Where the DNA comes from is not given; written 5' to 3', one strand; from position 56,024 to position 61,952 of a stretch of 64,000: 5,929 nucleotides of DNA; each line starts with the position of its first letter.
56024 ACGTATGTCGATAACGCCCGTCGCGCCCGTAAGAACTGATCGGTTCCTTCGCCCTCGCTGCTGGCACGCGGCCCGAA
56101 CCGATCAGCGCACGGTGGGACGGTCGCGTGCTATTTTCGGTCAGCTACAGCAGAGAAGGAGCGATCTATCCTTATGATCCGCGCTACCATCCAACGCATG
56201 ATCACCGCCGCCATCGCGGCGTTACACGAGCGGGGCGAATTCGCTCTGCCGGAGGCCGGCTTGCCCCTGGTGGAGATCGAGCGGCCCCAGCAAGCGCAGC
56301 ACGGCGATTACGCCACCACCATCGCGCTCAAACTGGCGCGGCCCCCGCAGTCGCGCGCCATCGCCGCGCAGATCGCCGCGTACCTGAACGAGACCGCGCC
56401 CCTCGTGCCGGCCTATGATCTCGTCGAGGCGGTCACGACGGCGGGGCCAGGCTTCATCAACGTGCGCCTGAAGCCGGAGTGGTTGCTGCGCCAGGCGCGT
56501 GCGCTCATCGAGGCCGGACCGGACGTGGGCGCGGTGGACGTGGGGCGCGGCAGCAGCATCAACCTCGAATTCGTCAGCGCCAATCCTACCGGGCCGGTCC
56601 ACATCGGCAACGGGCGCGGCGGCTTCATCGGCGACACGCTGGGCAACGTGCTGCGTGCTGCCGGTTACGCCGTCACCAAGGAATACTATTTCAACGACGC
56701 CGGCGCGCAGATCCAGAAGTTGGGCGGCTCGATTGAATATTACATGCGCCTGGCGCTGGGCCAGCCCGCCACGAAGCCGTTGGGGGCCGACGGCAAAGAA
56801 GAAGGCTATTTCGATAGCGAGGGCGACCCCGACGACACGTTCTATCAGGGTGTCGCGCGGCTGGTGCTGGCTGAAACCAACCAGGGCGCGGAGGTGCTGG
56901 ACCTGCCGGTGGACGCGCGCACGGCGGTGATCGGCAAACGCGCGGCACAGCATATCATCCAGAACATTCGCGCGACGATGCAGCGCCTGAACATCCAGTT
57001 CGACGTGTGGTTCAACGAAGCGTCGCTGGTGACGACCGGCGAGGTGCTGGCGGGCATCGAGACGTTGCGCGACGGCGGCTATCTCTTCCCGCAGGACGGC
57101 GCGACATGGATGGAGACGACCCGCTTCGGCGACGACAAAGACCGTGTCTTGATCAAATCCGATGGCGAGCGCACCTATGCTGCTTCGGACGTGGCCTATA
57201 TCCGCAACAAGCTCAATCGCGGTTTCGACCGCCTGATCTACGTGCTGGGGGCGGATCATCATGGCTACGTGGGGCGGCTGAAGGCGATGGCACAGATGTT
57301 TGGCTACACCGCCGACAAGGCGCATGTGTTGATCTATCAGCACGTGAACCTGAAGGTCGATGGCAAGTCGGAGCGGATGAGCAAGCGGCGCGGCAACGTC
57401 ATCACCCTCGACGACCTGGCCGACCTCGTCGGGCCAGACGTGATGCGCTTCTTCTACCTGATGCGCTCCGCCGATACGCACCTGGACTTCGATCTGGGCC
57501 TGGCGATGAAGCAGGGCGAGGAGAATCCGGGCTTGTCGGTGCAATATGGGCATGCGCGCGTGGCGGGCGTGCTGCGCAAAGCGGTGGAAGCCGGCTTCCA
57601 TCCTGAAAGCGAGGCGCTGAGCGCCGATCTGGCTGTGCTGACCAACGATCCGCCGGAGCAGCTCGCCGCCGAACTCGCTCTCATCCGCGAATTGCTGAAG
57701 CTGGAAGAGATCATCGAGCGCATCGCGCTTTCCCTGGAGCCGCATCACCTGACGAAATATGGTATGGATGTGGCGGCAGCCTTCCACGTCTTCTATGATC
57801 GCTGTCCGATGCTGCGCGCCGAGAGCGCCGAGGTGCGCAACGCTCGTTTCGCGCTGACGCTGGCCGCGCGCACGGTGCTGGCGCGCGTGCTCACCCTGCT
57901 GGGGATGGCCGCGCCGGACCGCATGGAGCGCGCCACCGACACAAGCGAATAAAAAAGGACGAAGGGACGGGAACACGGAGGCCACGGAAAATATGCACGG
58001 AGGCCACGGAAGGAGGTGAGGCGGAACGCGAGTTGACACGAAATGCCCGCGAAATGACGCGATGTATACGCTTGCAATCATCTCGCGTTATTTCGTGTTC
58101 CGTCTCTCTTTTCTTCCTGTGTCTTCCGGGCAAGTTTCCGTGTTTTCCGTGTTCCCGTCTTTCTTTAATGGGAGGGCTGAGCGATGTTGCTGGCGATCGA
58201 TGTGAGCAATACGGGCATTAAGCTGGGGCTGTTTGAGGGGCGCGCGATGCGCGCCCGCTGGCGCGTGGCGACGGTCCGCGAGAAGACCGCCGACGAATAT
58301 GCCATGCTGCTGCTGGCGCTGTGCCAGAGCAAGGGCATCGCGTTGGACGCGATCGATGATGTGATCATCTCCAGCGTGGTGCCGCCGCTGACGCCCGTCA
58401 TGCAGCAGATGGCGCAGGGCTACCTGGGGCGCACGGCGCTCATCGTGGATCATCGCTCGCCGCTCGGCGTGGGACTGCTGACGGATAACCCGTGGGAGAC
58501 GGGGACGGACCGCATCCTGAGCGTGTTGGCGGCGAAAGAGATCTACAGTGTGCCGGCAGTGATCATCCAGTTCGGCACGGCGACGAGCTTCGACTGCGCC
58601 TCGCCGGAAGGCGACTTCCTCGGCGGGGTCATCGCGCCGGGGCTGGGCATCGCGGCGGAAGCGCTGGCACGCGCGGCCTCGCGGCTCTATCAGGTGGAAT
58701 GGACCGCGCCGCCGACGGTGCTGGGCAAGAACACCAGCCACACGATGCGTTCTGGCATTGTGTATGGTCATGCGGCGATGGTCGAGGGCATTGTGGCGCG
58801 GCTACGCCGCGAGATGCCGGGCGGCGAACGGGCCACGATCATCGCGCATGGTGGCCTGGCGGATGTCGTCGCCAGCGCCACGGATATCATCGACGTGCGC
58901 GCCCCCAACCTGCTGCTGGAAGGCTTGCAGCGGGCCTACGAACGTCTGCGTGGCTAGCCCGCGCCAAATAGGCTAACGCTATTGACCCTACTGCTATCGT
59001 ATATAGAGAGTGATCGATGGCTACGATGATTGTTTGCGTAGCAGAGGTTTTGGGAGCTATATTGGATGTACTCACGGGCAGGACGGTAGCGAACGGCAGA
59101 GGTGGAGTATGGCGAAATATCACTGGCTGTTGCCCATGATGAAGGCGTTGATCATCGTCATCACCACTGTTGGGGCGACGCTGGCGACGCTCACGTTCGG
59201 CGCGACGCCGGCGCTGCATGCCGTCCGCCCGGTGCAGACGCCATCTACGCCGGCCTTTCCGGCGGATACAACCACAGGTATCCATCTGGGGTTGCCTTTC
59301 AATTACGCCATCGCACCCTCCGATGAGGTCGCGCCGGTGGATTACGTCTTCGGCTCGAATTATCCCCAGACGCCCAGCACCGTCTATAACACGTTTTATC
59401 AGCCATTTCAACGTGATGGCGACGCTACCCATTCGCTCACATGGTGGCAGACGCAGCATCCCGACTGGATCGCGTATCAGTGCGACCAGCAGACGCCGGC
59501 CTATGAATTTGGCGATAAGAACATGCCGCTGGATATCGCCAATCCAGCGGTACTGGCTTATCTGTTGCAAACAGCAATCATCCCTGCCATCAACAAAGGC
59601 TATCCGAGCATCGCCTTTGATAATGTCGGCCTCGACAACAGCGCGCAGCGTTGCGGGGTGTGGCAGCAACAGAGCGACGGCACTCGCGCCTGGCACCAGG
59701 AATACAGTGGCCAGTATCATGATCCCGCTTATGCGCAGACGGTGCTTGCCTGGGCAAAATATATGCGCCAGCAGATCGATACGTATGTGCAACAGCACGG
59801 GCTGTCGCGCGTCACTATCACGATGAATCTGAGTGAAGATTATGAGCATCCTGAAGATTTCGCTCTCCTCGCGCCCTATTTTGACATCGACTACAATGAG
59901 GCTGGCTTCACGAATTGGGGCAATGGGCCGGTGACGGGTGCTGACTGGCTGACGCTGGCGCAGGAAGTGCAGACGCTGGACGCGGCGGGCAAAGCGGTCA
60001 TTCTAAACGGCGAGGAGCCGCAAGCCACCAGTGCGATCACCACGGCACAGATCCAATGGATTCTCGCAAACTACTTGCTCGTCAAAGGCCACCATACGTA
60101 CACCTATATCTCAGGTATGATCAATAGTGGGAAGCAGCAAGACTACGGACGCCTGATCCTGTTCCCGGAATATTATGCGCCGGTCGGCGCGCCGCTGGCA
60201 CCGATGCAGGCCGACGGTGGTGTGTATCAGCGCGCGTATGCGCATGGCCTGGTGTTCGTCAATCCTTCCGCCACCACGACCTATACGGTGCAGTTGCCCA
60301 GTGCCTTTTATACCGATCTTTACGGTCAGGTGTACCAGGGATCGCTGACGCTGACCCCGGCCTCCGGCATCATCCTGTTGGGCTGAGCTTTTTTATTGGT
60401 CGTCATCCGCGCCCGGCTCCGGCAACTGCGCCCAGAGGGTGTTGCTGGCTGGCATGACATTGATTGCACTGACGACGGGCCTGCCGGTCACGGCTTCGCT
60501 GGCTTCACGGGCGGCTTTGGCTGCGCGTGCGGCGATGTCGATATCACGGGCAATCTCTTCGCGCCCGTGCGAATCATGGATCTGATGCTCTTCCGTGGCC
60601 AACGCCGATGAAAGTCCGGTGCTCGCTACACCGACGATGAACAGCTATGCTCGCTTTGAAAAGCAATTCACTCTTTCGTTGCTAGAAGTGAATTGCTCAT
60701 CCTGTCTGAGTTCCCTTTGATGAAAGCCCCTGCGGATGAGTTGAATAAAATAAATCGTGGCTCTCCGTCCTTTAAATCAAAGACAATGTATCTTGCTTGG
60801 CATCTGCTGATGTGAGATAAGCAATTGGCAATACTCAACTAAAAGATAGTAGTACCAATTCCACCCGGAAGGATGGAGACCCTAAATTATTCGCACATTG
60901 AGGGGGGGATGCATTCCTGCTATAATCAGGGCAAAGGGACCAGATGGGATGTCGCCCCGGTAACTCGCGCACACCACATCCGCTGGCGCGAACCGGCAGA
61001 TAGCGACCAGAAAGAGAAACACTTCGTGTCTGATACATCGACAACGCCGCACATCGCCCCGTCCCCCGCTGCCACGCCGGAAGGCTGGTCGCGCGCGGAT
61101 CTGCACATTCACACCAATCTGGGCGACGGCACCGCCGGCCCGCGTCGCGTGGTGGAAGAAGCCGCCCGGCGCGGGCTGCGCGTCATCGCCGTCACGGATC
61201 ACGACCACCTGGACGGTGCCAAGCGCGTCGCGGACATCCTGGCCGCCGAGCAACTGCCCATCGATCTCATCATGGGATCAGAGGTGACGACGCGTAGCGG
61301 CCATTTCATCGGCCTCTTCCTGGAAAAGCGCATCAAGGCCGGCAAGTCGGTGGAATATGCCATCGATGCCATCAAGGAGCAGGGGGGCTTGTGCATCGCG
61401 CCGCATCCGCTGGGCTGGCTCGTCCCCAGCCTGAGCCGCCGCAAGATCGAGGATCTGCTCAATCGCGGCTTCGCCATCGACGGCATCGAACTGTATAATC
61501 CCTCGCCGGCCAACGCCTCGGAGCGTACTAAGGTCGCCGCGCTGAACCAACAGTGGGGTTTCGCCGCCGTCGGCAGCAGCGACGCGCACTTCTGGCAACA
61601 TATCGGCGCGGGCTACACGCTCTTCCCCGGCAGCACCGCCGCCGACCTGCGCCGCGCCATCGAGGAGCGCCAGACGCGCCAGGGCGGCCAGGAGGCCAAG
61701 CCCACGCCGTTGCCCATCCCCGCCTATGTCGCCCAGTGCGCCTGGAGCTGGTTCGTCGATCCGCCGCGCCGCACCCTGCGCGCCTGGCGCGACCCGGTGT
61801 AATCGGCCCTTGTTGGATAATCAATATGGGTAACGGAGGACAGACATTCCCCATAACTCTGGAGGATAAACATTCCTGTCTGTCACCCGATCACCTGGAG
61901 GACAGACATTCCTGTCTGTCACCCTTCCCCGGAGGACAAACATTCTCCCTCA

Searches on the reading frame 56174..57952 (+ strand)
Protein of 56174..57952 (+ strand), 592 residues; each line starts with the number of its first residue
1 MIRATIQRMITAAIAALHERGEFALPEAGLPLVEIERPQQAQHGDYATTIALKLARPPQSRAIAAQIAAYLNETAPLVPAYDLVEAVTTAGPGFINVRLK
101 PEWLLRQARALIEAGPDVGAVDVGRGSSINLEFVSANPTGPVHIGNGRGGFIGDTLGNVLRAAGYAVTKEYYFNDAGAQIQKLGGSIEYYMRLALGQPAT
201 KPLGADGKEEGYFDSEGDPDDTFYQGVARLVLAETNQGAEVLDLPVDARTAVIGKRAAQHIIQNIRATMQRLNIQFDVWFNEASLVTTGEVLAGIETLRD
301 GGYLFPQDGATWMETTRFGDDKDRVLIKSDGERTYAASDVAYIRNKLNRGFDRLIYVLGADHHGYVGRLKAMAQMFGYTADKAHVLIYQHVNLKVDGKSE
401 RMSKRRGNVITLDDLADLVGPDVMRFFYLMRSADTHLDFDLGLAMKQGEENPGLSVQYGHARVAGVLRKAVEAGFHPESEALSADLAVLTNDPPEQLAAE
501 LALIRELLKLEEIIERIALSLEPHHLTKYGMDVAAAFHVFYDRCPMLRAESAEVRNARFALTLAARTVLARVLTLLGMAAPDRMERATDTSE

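Call 24: search_protein_families(library=pfam, proteins=[window:56174-57952:+], max_evalue=0.0001)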
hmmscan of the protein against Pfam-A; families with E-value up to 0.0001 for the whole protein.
window:56174-57952:+ (592 aa): 7 families
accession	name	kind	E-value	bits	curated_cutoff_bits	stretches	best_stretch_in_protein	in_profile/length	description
PF05746.21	DALR_1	-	1.3e-26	93.4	22.3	1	456-584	1-117/117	DALR anticodon binding domain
PF00750.26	tRNA-synt_1d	-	2.1e-23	83.3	23.3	1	128-417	21-296/349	tRNA synthetases class I (R), catalytic domain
PF03485.21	Arg_tRNA_synt_N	-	4.8e-14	53.2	21.5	1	6-99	3-85/85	Arginyl tRNA synthetase N terminal domain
PF01921.24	tRNA-synt_1f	-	2.4e-08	33.8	27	1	359-443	241-324/360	tRNA synthetases class I (K)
PF09334.17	tRNA-synt_1g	-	1e-05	24.9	20.1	0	398-447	324-372/391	tRNA synthetases class I (M)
PF00133.28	tRNA-synt_1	-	2.5e-05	23.7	22.7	0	346-433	322-405/414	tRNA synthetases class I (I, L, M and V)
PF01406.26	tRNA-synt_1e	-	3.1e-05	23.9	27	0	381-440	234-292/301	tRNA synthetases class I (C) catalytic domain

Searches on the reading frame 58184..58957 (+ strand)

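Call 24: search_protein_families(library=pfam, proteins=[window:58184-58957:+], max_evalue=0.0001)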
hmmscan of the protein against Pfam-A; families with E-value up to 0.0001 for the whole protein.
window:58184-58957:+ (257 aa): 1 family
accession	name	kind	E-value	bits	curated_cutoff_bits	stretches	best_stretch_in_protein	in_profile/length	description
PF03309.20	Pan_kinase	-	8.3e-60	202.6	24.7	1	2-206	1-205/205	Type III pantothenate kinase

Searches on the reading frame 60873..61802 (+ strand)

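Call 24: search_protein_families(library=pfam, proteins=[window:60873-61802:+], max_evalue=0.0001)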
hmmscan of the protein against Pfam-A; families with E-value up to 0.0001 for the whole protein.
window:60873-61802:+ (309 aa): 2 families
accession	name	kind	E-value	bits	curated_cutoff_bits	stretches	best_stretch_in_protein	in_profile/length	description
PF13263.12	PHP_C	-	5.6e-11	42.3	21.3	1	219-268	5-56/56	PHP-associated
PF02811.25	PHP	-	5.2e-09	37.1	26.4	1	76-141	1-66/164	PHP domain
